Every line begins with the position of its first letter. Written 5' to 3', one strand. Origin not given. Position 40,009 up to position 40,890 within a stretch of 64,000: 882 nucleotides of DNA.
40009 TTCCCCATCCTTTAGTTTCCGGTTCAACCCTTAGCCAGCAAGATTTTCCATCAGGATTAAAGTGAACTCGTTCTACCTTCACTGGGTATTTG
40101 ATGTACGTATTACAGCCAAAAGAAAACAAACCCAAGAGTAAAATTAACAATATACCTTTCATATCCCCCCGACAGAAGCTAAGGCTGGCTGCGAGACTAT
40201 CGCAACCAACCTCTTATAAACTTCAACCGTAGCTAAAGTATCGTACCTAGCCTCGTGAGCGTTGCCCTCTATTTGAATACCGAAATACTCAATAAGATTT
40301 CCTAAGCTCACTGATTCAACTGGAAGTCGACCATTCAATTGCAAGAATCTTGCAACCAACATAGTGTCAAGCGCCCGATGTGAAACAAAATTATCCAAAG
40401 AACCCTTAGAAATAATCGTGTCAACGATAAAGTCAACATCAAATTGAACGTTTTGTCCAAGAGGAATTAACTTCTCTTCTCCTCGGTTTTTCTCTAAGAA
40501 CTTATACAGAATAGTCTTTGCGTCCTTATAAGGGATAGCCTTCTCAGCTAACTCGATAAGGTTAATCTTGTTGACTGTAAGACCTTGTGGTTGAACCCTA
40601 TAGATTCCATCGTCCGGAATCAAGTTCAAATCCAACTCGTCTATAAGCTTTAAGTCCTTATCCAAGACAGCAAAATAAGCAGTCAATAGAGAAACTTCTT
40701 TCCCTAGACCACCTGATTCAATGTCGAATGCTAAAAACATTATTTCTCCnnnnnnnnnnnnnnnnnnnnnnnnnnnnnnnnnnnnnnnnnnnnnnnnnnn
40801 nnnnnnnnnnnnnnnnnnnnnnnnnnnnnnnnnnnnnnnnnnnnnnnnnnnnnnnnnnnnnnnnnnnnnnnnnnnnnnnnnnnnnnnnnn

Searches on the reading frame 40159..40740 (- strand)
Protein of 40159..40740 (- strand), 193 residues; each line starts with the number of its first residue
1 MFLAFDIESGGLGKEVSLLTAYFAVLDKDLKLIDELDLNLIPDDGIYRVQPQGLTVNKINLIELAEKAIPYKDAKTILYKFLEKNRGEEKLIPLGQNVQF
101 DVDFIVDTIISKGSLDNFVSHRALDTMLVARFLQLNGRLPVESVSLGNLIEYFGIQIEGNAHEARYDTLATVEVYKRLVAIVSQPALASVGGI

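Call 22: search_protein_families(library=pfam, proteins=[window:40159-40740:-], max_evalue=0.01)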
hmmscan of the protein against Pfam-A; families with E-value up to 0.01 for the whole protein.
window:40159-40740:- (193 aa): 1 family
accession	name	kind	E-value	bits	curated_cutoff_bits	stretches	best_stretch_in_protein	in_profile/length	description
PF00929.31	RNase_T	-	0.0011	20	24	1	74-175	73-164/164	Exonuclease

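Call 50: search_protein_families(library=phrogs, proteins=[window:40159-40740:-], max_evalue=0.001)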
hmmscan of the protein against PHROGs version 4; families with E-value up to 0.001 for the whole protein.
window:40159-40740:- (193 aa): 1 family
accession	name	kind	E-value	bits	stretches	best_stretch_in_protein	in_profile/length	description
phrog_192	-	DNA, RNA and nucleotide metabolism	2.4e-17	64.4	1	1-186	107-278/397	DNA polymerase exonuclease subunit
